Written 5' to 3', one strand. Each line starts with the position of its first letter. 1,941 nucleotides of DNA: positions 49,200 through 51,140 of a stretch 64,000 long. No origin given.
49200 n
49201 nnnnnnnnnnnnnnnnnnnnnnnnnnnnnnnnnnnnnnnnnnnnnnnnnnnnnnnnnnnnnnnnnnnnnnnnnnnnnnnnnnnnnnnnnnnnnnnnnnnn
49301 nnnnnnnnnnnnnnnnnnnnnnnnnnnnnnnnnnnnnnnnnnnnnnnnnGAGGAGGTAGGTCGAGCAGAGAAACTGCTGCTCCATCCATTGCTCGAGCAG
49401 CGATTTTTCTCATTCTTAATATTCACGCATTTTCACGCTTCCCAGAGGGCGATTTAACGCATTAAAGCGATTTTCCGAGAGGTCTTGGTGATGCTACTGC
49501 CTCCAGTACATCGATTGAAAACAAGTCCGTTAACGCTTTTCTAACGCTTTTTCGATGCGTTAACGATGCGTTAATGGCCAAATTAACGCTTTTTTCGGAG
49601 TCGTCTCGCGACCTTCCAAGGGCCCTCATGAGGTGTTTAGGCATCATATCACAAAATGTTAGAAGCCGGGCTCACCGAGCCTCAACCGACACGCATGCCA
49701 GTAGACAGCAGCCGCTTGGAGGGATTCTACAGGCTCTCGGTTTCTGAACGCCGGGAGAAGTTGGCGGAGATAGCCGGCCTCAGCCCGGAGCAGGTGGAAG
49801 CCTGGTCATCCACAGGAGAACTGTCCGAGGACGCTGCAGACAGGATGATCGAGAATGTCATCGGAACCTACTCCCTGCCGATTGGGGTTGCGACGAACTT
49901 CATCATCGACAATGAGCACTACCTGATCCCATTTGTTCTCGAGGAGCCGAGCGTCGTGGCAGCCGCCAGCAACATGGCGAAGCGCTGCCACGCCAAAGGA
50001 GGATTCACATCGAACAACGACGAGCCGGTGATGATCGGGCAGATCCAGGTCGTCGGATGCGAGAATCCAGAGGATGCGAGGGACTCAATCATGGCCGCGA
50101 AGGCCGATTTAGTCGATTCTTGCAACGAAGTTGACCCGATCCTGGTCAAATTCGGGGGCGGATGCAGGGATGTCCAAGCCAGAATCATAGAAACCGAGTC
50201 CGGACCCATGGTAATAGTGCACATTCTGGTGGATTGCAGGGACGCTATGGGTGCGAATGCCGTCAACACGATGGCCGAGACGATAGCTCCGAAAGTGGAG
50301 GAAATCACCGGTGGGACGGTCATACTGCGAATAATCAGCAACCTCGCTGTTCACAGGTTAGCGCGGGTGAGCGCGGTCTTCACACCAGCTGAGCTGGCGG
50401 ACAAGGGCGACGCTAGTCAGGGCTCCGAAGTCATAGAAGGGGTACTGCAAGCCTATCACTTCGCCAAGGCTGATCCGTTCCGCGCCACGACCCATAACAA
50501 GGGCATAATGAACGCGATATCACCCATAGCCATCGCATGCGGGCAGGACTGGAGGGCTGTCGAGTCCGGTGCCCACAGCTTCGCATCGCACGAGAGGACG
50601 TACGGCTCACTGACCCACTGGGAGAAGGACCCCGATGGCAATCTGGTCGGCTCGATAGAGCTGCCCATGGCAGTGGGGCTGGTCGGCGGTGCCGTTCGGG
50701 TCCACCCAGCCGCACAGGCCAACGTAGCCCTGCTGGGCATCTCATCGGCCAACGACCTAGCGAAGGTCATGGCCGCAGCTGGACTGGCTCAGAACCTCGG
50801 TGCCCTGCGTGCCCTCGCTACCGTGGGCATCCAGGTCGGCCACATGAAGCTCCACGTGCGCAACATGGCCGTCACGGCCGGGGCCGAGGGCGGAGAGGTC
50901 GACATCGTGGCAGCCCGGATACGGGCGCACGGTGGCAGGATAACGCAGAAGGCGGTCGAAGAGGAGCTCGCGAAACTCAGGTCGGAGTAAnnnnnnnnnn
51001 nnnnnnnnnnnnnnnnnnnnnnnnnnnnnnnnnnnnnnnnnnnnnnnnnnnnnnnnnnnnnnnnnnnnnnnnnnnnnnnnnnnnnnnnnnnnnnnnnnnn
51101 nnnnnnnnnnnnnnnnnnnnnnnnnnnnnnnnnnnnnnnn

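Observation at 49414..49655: AT-rich phased motif array between cdc6 and smc-scpAB: candidate replication origin or chromosome-organisation site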

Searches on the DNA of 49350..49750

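Call 68: search_rna_families(source=window, start=49350, end=49750, threshold=evalue, max_evalue=1)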
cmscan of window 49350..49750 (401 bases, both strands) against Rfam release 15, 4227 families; matches with E-value up to 1: 0.
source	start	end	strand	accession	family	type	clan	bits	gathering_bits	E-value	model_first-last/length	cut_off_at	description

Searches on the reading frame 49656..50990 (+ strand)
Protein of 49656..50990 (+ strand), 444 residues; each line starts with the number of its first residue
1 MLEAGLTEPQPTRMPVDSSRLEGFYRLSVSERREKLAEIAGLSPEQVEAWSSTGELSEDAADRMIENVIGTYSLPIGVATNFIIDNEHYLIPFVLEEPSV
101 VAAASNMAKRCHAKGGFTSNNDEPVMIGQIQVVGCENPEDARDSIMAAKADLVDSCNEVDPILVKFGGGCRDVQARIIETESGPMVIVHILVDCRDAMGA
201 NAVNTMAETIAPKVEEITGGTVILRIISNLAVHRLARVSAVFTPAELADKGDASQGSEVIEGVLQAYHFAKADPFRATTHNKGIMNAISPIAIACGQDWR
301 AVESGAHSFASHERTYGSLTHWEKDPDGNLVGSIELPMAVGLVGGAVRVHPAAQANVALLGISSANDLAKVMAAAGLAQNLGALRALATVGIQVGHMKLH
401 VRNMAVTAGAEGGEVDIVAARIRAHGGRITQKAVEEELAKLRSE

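Call 8: search_protein_families(library=pfam, proteins=[window:49656-50990:+])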
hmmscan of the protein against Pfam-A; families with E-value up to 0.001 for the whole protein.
window:49656-50990:+ (444 aa): 1 family
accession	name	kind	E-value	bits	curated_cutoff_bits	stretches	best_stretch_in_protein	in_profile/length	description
PF00368.23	HMG-CoA_red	-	6.6e-106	354.9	27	1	29-400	2-367/368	Hydroxymethylglutaryl-coenzyme A reductase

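Call 11: search_protein_families(library=ncbifam, proteins=[window:49656-50990:+], max_evalue=0.01)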
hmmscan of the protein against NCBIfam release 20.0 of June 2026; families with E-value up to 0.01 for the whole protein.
window:49656-50990:+ (444 aa): 3 families
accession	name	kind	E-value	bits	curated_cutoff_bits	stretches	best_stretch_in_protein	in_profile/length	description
TIGR00532.1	HMG_CoA_R_NAD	equivalog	2.2e-130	435.5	259.95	1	16-401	19-395/395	hydroxymethylglutaryl-CoA reductase, degradative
TIGR00533.1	HMG_CoA_R_NADP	equivalog_domain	1e-13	51.1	441.8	2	28-214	29-210/402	hydroxymethylglutaryl-CoA reductase (NADPH)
TIGR00920.1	2A060605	subfamily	3.3e-06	25.6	778.35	1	65-218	525-673/887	hydroxymethylglutaryl-CoA reductase (NADPH)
